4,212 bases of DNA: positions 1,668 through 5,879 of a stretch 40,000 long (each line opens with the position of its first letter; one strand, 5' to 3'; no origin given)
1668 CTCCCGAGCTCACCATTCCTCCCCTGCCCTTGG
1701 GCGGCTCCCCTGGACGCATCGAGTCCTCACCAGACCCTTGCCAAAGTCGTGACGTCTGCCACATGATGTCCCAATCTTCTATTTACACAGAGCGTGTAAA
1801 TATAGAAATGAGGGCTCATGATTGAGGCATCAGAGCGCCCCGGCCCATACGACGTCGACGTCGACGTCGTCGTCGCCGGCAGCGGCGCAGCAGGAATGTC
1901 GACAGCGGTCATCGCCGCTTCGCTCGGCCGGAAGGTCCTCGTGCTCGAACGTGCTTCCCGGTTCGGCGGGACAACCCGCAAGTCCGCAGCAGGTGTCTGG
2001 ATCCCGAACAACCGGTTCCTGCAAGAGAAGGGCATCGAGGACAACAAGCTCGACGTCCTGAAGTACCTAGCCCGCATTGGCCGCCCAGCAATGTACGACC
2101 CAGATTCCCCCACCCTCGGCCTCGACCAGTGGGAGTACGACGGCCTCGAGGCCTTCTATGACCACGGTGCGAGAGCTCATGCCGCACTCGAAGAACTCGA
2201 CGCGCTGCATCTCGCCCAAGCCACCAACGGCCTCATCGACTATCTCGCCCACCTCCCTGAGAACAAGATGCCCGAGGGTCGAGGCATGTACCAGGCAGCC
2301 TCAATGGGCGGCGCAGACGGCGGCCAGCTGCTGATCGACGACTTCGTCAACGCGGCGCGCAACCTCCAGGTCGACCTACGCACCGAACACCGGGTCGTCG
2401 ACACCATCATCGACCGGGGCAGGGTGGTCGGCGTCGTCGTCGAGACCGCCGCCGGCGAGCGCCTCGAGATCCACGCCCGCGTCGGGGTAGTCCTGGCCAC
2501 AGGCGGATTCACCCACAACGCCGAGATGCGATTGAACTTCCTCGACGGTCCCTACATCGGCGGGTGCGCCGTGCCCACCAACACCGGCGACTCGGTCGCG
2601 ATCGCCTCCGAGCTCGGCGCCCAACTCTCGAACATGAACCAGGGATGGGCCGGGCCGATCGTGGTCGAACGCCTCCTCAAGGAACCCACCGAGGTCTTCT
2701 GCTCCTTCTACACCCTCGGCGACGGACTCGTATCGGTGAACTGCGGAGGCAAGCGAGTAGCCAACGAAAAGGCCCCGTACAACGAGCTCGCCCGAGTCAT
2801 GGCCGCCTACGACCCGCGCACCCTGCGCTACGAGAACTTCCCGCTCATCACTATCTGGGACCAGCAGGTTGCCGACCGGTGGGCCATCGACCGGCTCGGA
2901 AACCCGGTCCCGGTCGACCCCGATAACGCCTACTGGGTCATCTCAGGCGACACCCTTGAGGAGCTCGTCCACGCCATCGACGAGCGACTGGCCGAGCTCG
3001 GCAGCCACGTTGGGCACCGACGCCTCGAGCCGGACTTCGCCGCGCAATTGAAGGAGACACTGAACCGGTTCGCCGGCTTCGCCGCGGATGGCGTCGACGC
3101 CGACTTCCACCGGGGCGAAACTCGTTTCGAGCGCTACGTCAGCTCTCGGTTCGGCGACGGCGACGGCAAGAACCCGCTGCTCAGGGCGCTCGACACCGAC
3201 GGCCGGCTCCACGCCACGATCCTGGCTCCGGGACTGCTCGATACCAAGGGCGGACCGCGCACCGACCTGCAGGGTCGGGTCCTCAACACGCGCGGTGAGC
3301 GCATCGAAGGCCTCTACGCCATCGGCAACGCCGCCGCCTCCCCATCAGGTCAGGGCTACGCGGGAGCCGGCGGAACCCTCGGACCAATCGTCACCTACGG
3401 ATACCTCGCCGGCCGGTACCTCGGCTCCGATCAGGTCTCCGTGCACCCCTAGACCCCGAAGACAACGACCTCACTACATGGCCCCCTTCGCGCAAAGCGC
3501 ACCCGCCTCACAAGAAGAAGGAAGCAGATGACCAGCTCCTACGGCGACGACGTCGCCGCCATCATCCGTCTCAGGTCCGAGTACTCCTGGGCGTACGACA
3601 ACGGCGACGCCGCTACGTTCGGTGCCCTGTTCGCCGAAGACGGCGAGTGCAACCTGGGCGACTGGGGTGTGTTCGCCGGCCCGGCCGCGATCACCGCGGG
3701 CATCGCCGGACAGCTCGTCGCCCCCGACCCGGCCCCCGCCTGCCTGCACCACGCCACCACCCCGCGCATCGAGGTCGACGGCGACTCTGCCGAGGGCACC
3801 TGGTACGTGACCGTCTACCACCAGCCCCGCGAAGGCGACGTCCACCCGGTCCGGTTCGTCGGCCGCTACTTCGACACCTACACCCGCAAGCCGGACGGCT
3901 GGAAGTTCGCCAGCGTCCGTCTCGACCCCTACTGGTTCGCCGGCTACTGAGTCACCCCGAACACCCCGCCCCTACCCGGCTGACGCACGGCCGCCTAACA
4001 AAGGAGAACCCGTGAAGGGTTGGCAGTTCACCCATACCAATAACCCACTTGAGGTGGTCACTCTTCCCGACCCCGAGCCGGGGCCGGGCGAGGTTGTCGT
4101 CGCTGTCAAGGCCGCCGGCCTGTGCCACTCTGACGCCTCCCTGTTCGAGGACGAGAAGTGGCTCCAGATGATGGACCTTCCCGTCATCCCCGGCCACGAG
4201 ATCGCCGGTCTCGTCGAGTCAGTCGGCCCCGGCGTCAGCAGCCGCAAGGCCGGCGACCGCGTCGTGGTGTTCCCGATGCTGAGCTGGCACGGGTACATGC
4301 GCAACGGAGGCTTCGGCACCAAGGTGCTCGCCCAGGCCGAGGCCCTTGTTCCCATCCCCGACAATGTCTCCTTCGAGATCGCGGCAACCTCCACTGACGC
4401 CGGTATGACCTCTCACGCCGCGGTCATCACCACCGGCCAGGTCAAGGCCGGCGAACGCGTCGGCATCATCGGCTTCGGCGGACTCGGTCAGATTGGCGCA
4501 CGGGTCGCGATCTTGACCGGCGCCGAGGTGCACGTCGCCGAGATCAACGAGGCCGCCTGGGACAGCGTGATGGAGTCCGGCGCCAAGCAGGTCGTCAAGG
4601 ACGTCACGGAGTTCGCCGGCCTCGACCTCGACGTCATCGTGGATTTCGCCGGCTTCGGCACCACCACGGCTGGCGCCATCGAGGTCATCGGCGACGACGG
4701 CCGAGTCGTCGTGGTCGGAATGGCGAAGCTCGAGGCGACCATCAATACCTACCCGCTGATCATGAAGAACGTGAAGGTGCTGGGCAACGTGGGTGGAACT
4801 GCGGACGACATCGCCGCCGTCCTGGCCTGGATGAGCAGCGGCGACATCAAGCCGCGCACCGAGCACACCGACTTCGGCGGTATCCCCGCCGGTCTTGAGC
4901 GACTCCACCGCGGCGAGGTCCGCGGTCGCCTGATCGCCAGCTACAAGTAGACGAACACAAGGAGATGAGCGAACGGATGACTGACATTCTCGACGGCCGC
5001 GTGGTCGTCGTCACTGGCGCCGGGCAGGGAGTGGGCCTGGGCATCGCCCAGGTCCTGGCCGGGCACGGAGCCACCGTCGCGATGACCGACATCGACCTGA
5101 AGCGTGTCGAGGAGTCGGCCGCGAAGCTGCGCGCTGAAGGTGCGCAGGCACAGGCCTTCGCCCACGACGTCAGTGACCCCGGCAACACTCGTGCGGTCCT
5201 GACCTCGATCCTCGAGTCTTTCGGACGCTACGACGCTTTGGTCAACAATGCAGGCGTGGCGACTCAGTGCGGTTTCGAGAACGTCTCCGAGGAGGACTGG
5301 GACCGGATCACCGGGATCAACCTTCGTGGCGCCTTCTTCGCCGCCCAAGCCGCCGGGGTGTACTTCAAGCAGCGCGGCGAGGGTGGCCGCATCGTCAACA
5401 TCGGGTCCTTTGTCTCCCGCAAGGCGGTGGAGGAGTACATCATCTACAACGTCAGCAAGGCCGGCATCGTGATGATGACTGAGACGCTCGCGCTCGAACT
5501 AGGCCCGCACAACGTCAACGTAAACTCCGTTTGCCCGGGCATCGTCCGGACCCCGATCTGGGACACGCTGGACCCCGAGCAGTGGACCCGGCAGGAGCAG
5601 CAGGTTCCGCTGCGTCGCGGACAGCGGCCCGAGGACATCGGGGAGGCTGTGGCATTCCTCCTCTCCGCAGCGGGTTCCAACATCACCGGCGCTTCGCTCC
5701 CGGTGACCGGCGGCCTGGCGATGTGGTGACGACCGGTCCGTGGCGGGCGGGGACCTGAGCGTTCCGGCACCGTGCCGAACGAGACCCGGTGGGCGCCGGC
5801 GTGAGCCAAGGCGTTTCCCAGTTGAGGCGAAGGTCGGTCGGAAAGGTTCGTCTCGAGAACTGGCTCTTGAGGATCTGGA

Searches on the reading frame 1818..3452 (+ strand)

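Call 45: search_protein_families(library=pfam, proteins=[window:1818-3452:+], max_evalue=0.001)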
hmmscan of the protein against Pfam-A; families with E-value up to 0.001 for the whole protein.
window:1818-3452:+ (544 aa): 8 families
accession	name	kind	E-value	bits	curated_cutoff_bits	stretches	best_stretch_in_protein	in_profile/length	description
PF00890.30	FAD_binding_2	-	1.7e-49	169.6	20.4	1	16-521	1-414/414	FAD binding domain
PF01266.30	DAO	-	5.2e-14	53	27.9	1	16-234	1-208/353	FAD dependent oxidoreductase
PF12831.13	FAD_oxidored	-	2.6e-08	34.1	27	1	16-65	1-50/416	FAD dependent oxidoreductase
PF03486.20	HI0933_like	-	1.5e-07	31.6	50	1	16-54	2-40/244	HI0933-like protein Rossmann domain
PF13450.12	NAD_binding_8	-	2.3e-06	28.2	21.9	1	19-55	1-37/68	NAD(P)-binding Rossmann-like domain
PF07992.20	Pyr_redox_2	-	4.9e-06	26.6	26.1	1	15-57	143-184/291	Pyridine nucleotide-disulphide oxidoreductase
PF01494.25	FAD_binding_3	-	0.00011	22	22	0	14-54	1-41/349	FAD binding domain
PF01946.23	Thi4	-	0.00042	20.1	26.2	1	13-53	16-57/235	Thi4 family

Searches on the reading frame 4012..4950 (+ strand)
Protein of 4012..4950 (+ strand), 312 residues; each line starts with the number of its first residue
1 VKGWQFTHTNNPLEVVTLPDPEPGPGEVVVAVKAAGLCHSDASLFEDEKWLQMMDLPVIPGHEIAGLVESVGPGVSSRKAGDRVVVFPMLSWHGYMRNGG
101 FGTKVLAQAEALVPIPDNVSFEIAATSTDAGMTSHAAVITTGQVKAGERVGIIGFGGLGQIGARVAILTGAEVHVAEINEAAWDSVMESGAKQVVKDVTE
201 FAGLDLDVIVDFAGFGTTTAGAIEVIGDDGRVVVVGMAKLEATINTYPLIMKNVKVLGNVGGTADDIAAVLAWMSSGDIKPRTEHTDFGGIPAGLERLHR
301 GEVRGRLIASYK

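Call 45: search_protein_families(library=pfam, proteins=[window:4012-4950:+], max_evalue=0.001)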
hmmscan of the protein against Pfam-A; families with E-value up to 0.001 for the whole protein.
window:4012-4950:+ (312 aa): 3 families
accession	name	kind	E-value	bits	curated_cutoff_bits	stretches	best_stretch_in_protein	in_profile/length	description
PF08240.17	ADH_N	-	2.2e-19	70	23.5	1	24-117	1-104/104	Alcohol dehydrogenase GroES-like domain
PF00107.32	ADH_zinc_N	-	1.9e-15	57.4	31.8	1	157-275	1-128/129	Zinc-binding dehydrogenase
PF13602.12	ADH_zinc_N_2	-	9.8e-08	33.4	27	1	190-308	2-133/134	Zinc-binding dehydrogenase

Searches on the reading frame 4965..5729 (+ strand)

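Call 45: search_protein_families(library=pfam, proteins=[window:4965-5729:+], max_evalue=0.001)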
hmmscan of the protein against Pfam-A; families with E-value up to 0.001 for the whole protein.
window:4965-5729:+ (254 aa): 6 families
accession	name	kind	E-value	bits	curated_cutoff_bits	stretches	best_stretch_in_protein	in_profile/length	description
PF13561.12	adh_short_C2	-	3.7e-61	207.1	27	1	18-251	1-235/236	Enoyl-(Acyl carrier protein) reductase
PF00106.31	adh_short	-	5.5e-53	179.8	26.6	1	12-205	1-193/195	short chain dehydrogenase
PF23441.1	SDR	-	1.9e-10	41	27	1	12-203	8-203/258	SDR-like rossmann domain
PF08659.16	KR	-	1.4e-09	38.6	22.6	1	14-122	3-115/180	KR domain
PF02737.24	3HCDH_N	-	4.8e-05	23.8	22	1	14-63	2-50/180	3-hydroxyacyl-CoA dehydrogenase, NAD binding domain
PF00670.27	AdoHcyase_NAD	-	0.00093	19.8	27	0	4-44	15-55/162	S-adenosyl-L-homocysteine hydrolase, NAD binding domain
